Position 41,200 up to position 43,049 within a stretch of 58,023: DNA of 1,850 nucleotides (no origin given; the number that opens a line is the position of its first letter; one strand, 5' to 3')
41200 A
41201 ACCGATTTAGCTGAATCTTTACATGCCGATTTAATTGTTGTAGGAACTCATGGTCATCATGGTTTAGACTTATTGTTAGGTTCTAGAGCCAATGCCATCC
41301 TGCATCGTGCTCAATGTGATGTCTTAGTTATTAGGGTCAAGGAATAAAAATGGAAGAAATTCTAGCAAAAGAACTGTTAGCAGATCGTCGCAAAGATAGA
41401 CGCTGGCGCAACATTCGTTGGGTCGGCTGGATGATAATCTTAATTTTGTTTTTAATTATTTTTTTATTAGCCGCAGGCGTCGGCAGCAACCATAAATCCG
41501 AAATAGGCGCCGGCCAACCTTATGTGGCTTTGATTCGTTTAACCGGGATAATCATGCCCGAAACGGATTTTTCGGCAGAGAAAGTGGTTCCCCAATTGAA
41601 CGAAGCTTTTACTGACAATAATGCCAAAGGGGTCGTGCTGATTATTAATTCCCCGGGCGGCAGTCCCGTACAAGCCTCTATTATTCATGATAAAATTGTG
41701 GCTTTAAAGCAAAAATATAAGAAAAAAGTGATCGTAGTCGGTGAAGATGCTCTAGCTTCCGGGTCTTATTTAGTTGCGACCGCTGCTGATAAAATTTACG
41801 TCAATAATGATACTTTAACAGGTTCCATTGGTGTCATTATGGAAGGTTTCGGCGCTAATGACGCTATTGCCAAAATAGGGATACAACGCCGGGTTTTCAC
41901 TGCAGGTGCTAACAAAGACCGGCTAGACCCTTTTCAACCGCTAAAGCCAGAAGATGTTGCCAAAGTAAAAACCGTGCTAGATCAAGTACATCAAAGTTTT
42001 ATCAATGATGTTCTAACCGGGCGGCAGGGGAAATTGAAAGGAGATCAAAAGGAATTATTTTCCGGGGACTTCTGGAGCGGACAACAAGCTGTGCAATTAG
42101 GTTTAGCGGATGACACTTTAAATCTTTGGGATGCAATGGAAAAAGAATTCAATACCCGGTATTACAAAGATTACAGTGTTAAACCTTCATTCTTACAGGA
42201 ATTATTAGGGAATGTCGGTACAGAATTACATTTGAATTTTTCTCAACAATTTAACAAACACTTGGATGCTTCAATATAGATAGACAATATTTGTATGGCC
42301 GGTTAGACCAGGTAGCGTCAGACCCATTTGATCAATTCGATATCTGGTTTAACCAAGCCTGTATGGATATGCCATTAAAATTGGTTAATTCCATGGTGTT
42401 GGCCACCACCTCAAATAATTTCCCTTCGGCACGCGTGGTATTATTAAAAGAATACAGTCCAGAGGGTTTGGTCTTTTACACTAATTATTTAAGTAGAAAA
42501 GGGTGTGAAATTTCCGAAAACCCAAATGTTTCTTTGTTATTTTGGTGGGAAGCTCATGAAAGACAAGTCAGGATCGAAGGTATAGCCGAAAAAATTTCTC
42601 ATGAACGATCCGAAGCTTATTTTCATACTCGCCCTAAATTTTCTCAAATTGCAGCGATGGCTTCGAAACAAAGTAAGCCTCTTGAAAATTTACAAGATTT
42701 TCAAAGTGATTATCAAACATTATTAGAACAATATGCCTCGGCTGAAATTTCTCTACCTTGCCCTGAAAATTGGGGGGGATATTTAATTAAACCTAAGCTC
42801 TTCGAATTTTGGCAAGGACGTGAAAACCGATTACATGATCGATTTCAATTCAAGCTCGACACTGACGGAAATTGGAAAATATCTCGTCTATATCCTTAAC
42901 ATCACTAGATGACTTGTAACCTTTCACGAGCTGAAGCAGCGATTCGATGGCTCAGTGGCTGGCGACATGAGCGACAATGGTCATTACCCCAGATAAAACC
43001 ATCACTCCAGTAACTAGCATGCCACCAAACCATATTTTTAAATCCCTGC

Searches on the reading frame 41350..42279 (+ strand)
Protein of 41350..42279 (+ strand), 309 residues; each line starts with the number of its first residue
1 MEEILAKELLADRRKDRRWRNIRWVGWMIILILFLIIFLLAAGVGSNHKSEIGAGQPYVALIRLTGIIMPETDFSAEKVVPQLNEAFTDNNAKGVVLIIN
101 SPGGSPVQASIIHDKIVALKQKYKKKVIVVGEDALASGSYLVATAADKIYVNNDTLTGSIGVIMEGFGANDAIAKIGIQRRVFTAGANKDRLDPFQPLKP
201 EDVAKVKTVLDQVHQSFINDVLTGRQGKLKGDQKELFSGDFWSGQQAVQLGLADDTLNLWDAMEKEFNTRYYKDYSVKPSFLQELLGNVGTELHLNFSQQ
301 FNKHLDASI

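Call 45: search_protein_families(library=ncbifam, proteins=[window:41350-42279:+], max_evalue=1e-10)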
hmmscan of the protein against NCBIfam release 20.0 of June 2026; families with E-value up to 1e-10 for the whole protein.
window:41350-42279:+ (309 aa): 4 families
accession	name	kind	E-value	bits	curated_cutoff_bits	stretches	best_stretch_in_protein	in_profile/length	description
TIGR00706.1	SppA_dom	equivalog_domain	6.1e-44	150.2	155.45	1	59-265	2-202/208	signal peptide peptidase SppA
TIGR00705.1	SppA_67K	equivalog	1.5e-32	112.7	311.45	1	53-278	307-534/590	signal peptide peptidase SppA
NF008195.0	PRK10949.1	equivalog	3.3e-24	85.1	746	1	60-307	329-582/618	signal peptide peptidase SppA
NF008745.0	PRK11778.1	equivalog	8.6e-18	64.6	259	1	92-270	130-304/345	protease SohB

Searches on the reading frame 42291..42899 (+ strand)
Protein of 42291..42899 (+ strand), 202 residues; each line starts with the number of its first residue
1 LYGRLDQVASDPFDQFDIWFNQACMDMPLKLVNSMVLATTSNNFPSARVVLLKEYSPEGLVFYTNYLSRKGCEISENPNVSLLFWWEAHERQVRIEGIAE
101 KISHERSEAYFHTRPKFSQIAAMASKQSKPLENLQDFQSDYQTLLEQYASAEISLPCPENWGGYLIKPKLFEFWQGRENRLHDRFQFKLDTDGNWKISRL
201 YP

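Call 45: search_protein_families(library=ncbifam, proteins=[window:42291-42899:+], max_evalue=1e-10)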
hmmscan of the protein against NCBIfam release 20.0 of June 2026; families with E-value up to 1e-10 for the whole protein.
window:42291-42899:+ (202 aa): 3 families
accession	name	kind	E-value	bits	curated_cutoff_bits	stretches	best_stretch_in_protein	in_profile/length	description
TIGR00558.3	pdxH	equivalog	3.1e-71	238.9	180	1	11-202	1-190/190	pyridoxamine 5'-phosphate oxidase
NF004231.0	PRK05679.1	subfamily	2.5e-68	229.7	129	1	6-202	20-213/213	pyridoxal 5'-phosphate synthase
NF038138.1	phena_PhzG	equivalog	3.1e-41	141.4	270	1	8-202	16-206/206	phenazine biosynthesis FMN-dependent oxidase PhzG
